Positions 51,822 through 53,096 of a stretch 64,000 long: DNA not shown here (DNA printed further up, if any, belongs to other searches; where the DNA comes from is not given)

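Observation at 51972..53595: Two-gene module: DEDDh exonuclease with a novel Cys-rich N-domain plus a 209-aa orphan protein, a candidate undescribed defence or toxin-immunity system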

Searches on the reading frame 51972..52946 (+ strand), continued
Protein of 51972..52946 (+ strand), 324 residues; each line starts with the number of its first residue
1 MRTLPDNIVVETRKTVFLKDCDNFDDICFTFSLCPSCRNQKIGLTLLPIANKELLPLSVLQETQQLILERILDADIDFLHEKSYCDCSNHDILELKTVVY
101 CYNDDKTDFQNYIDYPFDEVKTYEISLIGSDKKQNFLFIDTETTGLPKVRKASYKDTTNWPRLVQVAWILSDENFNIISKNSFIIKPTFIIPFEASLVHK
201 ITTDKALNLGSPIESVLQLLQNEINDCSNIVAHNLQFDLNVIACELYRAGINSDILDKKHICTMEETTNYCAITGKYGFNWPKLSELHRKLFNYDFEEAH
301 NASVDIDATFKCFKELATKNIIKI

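Call 30: predict_structure(alignment_id=A2)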
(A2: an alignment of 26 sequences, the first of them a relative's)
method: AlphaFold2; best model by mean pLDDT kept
length: 324 residues; sequences in the alignment: 26
mean_pLDDT: 88.8   pTM: 0.60
mean pLDDT of the five models: 88.8, 87.4, 86.7, 85.6, 85.3
residues with pLDDT >= 90: 176; 70-90: 135; 50-70: 12; < 50: 1
segments of 3 or more residues with pLDDT < 50: none
pLDDT, mean of each block of 10 residues (from residue 1): 85 87 86 91 86 84 89 65 82 90 91 88 81 83 95 94 98 93 96 95 97 96 92 93 96 89 86 81 90 81 94 91 77
secondary structure, 60 per line:
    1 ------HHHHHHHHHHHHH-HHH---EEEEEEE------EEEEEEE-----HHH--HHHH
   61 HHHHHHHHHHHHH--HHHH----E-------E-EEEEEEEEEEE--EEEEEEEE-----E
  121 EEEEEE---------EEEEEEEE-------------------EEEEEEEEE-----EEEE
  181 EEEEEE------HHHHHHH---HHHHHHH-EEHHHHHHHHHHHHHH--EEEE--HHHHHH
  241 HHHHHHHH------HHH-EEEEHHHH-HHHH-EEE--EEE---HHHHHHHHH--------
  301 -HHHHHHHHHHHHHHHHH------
elements in order: H7-19 E27-33 E40-46 H57-73 H76-79 E94-104 E107-114 E120-126 E136-143 E163-171 E177-186 H193-199 H203-209 H213-226 E229-232 H235-248 E259-262 H263-266 H268-271 E273-275 E278-280 H284-292 H302-318

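Call 34: fold_search(model_id=the predicted structure, library=pdb)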
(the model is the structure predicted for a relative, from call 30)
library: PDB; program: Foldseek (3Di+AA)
matches with E <= 10: 927; with E <= 0.001: 184
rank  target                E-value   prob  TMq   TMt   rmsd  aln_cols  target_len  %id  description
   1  8zef_A                4.2e-10  1.00  0.46  0.18   3.3       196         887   24  Crystal structure of Staphylococcus aureus DinG protein in complex with ssDNA and Ca2+ (released 2025-05-21)
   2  6a46_B                1.2e-09  1.00  0.46  0.68   3.6       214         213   17  Structure of TREX2 in complex with a nucleotide (dCMP) (released 2018-11-07)
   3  6a47_A                1.3e-09  1.00  0.46  0.64   4.7       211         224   18  Structure of TREX2 in complex with a Y structured dsDNA (released 2018-11-07)
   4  6a45_A                1.5e-09  1.00  0.47  0.67   4.3       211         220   18  Structure of mouse TREX2 (released 2018-11-07)
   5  6a46_A                2.6e-09  1.00  0.46  0.65   4.7       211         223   18  Structure of TREX2 in complex with a nucleotide (dCMP) (released 2018-11-07)
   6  4js4_A                2.9e-09  1.00  0.47  0.33   3.6       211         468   22  Crystal structure of E. coli Exonuclease I in complex with a dA16 oligonucleotide (released 2013-05-08)
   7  8h2f                  3.1e-09  1.00  0.45  0.81   3.4       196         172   17  Crystal structure of DnaQ domain in complex witn TMP of Streptococcus thermophilus strain DGCC 7710 (released 2023-09-13)
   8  4js4_B                3.3e-09  1.00  0.47  0.34   3.6       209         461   22  Crystal structure of E. coli Exonuclease I in complex with a dA16 oligonucleotide (released 2013-05-08)
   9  6a47_B                3.5e-09  1.00  0.45  0.65   4.7       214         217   17  Structure of TREX2 in complex with a Y structured dsDNA (released 2018-11-07)
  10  6a4b_D                3.7e-09  1.00  0.46  0.67   4.4       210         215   18  Structure of TREX2 in complex with a duplex DNA with 2 nucleotide 3'-overhang (released 2018-11-07)
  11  4hcc_A                3.9e-09  1.00  0.46  0.33   4.7       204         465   24  The zinc ion bound form of crystal structure of E.coli ExoI-ssDNA complex (released 2013-10-09)
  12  9ii8_A                4.1e-09  1.00  0.47  0.18   3.4       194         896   26  Crystal structure of Staphylococcus aureus DinG protein in complex with ssDNA (released 2025-06-25)
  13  9qpc_A                4.4e-09  1.00  0.45  0.13   3.4       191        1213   21  DNA polymerase with inhibitor (released 2025-09-24)
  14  6a4b_E                4.6e-09  1.00  0.47  0.68   4.0       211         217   18  Structure of TREX2 in complex with a duplex DNA with 2 nucleotide 3'-overhang (released 2018-11-07)
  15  9qrn_A                5.2e-09  1.00  0.45  0.14   3.1       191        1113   22  DNA polymerase without DNA or inhibitor (released 2025-09-24)
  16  8h18                  8.2e-09  1.00  0.46  0.84   2.6       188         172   16  Crystal structure of DnaQ domain of Streptococcus thermophilus strain DGCC 7710 (released 2023-09-13)
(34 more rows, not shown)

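Call 60: find_encoding_contigs(protein=P0104, flank=5000, max_places=6)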
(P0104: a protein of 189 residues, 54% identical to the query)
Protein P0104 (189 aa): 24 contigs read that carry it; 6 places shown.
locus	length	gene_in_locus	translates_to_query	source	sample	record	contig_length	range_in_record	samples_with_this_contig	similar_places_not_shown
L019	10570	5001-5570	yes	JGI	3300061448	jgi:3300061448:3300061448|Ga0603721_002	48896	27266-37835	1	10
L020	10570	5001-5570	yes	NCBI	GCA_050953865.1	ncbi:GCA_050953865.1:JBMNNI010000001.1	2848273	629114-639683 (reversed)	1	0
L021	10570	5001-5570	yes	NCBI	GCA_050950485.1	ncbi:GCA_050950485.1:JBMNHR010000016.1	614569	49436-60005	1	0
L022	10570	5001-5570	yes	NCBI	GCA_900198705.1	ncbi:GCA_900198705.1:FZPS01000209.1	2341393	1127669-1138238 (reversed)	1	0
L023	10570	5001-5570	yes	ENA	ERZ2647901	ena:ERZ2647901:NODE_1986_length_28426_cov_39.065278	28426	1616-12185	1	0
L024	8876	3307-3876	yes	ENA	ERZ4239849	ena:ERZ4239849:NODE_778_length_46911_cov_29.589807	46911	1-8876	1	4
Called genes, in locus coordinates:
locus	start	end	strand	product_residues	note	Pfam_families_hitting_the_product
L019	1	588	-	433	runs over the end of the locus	PF13701:DDE_Tnp_1_4, PF01609:DDE_Tnp_1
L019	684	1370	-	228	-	PF13276:HTH_21, PF00665:rve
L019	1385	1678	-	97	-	PF01527:HTH_Tnp_1 (weak)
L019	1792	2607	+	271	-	-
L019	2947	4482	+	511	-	-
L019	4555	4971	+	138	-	-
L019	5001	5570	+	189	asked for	PF00929:RNase_T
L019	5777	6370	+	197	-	-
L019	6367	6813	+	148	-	PF00717:Peptidase_S24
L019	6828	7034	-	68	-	-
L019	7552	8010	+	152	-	-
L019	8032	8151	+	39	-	-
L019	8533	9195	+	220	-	PF18962:Por_Secre_tail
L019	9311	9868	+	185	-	PF03929:PepSY_TM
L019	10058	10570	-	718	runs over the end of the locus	PF01476:LysM, PF23446:LysM1_NFP_LYK (faint), PF01476:LysM, PF01094:ANF_receptor (weak)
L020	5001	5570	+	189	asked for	PF00929:RNase_T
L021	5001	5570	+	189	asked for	PF00929:RNase_T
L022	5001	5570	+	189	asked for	PF00929:RNase_T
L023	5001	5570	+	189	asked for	PF00929:RNase_T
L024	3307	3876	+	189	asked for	PF00929:RNase_T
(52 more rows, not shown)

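Call 67: find_encoding_contigs(protein=P0132, flank=6000, max_places=4)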
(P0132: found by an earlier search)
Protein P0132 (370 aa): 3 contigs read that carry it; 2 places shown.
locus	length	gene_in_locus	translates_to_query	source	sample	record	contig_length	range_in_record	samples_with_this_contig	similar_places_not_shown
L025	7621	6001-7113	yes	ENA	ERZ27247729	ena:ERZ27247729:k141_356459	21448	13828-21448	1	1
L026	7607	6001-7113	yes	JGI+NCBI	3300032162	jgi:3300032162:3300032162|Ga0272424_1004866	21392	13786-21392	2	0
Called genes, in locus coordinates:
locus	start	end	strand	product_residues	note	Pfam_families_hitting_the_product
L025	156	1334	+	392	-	PF01844:HNH (weak)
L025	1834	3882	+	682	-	PF02171:Piwi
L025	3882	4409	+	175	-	-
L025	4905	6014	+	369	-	PF02086:MethyltransfD12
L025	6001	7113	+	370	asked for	-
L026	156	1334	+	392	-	PF01844:HNH (weak)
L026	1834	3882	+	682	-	PF02171:Piwi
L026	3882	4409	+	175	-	-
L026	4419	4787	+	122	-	-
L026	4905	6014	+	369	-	PF02086:MethyltransfD12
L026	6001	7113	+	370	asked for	-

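Call 73: search_dna_similar(query=window:51972-52943:+, collection=phages, mode=protein, max_evalue=0.00001)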
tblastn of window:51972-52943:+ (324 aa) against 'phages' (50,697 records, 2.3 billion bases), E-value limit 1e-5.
Records with a match: 82; places in all: 82; records where one place covers at least 80% of the query: 0.
Best place of each record, by identity: <60% 82.
By first word of the organism name: Caulobacter 21; Vibrio 18; Brevundimonas 7; Parabacteroides 6; Dinoroseobacter 3; Bertelyvirus 2; Komagataeibacter 2; Bacteroides 2; Bacteriophage 2; Ruegeria 2; and 14 more.
By host as written in the record: Caulobacter vibrioides CB15 19; Vibrio crassostreae 10; Brevundimonas pondensis LVF1 6; Parabacteroides distasonis DA691 3; - 3; Ruegeria pomeroyi DSS-3 3; Sphingobium sp. IP1 2; Shewanella inventionis KX27 2; and 29 more.
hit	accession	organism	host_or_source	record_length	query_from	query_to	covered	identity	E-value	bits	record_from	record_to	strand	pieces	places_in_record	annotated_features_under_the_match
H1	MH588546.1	Caulobacter phage CcrBL9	Caulobacter vibrioides CB15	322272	60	316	79%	29.6%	7e-20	96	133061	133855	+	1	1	DNA polymerase III alpha subunit | hypothetical protein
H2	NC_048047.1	Caulobacter phage CcrBL9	Caulobacter vibrioides CB15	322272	60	316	79%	29.6%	7e-20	96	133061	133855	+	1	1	DNA polymerase III alpha subunit | hypothetical protein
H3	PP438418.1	Microcystis phage Mwe-JY26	Microcystis wesenbergii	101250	135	324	59%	34.7%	8e-17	87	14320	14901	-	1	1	DNA polymerase III alpha subunit | hypothetical protein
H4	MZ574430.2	Caulobacter phage C2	Caulobacter vibrioides CB15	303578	137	316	56%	36.3%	1e-19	96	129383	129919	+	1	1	DNA polymerase III alpha subunit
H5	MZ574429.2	Caulobacter phage C1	Caulobacter vibrioides CB15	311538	137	316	56%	36.3%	1e-19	96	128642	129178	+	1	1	DNA polymerase III alpha subunit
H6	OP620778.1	Bertelyvirus sp.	Caulobacter vibrioides CB15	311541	137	316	56%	36.3%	1e-19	96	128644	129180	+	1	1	DNA polymerase III alpha subunit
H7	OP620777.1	Bertelyvirus sp.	Caulobacter vibrioides CB15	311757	137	316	56%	36.3%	1e-19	96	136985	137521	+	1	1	DNA polymerase III alpha subunit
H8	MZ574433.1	Caulobacter phage RB23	Caulobacter vibrioides CB15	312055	137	316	56%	36.3%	1e-19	96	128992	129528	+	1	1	DNA polymerase III alpha subunit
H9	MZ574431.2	Caulobacter phage J4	Caulobacter vibrioides CB15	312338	137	316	56%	36.3%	1e-19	96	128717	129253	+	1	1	DNA polymerase III alpha subunit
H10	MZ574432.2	Caulobacter phage BL47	Caulobacter vibrioides CB15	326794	137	316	56%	36.3%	1e-19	96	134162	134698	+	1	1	DNA polymerase III alpha subunit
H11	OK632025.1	Elizabethkingia phage TCUEAP2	Elizabethkingia anophelis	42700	135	324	59%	33.3%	1e-18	92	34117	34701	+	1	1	DNA polymerase III alpha subunit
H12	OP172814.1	Parabacteroides phage PD482P1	Parabacteroides distasonis DA482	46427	137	322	57%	33.0%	2e-18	92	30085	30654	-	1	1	hypothetical protein (x2)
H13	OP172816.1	Parabacteroides phage PD691P3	Parabacteroides distasonis DA691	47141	137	322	57%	33.0%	2e-18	92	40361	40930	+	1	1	hypothetical protein (x2)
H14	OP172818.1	Parabacteroides phage PD691P6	Parabacteroides distasonis DA691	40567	137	322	57%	33.0%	3e-18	91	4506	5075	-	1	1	hypothetical protein (x2)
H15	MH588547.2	Caulobacter phage CcrSC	Caulobacter vibrioides CB15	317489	136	316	56%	33.9%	1e-18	92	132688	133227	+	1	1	DNA polymerase III alpha subunit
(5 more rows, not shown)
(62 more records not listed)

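Call 74: search_protein_families(library=phrogs, proteins=[L014:7002-7790:+, L013:2295-3014:+], max_evalue=0.1)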
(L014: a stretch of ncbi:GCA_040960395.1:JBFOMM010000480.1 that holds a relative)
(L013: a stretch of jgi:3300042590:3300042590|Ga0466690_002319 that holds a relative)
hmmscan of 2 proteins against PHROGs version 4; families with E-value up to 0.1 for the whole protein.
L014:7002-7790:+ (263 aa): 2 families
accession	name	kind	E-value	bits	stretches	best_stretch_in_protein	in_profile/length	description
phrog_31217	-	unknown function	0.041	14.9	0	127-191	52-117/126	-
phrog_24959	-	unknown function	0.098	14.2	0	64-100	22-58/107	-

L013:2295-3014:+ (240 aa): 1 family
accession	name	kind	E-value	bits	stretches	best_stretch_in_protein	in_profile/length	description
phrog_15866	-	unknown function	0.046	14.9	0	13-61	12-56/137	-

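Call 78: find_encoding_contigs(protein=P0091, flank=6000, max_places=2)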
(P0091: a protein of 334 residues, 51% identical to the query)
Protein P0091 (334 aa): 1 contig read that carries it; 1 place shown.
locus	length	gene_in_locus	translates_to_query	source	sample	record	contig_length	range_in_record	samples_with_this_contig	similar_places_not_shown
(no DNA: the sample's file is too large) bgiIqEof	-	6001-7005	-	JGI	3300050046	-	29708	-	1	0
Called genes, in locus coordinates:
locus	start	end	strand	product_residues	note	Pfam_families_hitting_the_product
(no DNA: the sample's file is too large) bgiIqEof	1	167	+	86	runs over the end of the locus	-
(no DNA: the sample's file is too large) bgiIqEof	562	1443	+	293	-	PF20240:DUF6597 (weak), PF12833:HTH_18, PF00165:HTH_AraC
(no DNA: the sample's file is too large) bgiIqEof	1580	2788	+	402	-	PF05977:MFS_3, PF07690:MFS_1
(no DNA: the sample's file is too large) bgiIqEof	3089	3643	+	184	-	-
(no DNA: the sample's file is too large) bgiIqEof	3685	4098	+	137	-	-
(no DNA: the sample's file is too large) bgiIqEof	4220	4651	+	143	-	PF18762:Kinase-PolyVal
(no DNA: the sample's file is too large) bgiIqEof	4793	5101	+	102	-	-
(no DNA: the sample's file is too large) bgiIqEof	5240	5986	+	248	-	-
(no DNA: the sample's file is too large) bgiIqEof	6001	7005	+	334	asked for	PF00929:RNase_T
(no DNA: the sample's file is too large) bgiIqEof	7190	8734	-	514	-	PF13541:ChlI, PF01078:Mg_chelatase, PF07728:AAA_5, PF00493:MCM (weak), PF13335:Mg_chelatase_C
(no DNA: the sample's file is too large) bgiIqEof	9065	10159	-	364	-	PF13439:Glyco_transf_4, PF00534:Glycos_transf_1, PF13692:Glyco_trans_1_4 (faint)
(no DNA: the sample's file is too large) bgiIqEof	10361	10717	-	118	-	PF03330:DPBB_1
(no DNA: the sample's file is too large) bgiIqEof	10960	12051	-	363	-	PF01571:GCV_T, PF08669:GCV_T_C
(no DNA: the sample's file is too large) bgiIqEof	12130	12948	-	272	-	-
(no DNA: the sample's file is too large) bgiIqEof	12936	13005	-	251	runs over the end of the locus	PF00149:Metallophos (weak)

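Call 80: search_protein_families(library=pfam, proteins=[L014:7842-8561:+, L009:4081-4689:+, L009:4955-5401:+, L011:7804-8214:+, L011:5331-5795:+, L011:4770-5321:+, L001:4288-4767:+, L014:8832-9941:-, L014:10264-11655:+], max_evalue=0.05)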
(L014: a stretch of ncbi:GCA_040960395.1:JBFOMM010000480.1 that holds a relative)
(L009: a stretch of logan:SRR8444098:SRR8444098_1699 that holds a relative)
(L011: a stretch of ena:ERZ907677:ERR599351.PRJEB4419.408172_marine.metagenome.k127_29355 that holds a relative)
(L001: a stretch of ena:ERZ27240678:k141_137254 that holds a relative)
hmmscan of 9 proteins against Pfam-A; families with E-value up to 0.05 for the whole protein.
L014:7842-8561:+ (239 aa): 1 family
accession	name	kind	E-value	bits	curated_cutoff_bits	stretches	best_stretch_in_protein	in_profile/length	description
PF23153.1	Aip3p_Bud6_N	-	0.019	15.7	27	1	104-172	30-97/109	Aip3p/Bud6 N-terminal domain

L009:4081-4689:+ (202 aa): 3 families
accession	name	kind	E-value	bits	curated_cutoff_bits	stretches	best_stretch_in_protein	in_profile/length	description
PF04266.20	ASCH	-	0.016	16.3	21.2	1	49-126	9-89/103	ASCH domain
PF08718.16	GLTP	-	0.018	15.7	25.6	1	34-121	38-116/147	Glycolipid transfer protein (GLTP)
PF18699.6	MRPL52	-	0.025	15.2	26.6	1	75-115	48-88/92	Mitoribosomal protein mL52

L009:4955-5401:+ (148 aa): 0 families

L011:7804-8214:+ (136 aa): 2 families
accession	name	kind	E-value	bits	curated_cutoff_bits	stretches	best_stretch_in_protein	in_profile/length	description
PF07661.19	MORN_2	-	2.1e-14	52.4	29.6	2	7-27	2-22/22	MORN repeat variant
PF11140.13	DUF2913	-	0.034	14.3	23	1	76-114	160-200/207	Protein of unknown function (DUF2913)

L011:5331-5795:+ (154 aa): 0 families

L011:4770-5321:+ (183 aa): 0 families

L001:4288-4767:+ (159 aa): 1 family
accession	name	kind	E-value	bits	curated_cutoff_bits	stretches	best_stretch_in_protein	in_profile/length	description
PF17835.6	NOG1_N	-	0.035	14.7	22.9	1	66-114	66-113/160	NOG1 N-terminal helical domain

L014:8832-9941:- (369 aa): 0 families

L014:10264-11655:+ (463 aa): 0 families

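Call 81: search_protein_families(library=padloc, proteins=[L014:7842-8561:+, L009:4081-4689:+, L009:4955-5401:+, L011:7804-8214:+, L011:5331-5795:+, L011:4770-5321:+, L001:4288-4767:+, L014:8832-9941:-, L014:10264-11655:+], max_evalue=0.05)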
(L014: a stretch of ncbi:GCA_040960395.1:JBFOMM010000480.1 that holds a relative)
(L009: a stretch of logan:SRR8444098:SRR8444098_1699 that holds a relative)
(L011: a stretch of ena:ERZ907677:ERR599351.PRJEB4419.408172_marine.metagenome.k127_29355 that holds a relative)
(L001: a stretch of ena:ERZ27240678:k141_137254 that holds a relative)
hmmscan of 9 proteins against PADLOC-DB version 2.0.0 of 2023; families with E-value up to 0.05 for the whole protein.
L014:7842-8561:+ (239 aa): 1 family
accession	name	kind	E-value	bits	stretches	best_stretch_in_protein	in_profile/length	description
PDLC03820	RTasHEPN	-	0.007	14.5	1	152-190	70-108/148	DRT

L009:4081-4689:+ (202 aa): 0 families

L009:4955-5401:+ (148 aa): 0 families

L011:7804-8214:+ (136 aa): 0 families

L011:5331-5795:+ (154 aa): 0 families

L011:4770-5321:+ (183 aa): 0 families

L001:4288-4767:+ (159 aa): 0 families

L014:8832-9941:- (369 aa): 0 families

L014:10264-11655:+ (463 aa): 0 families
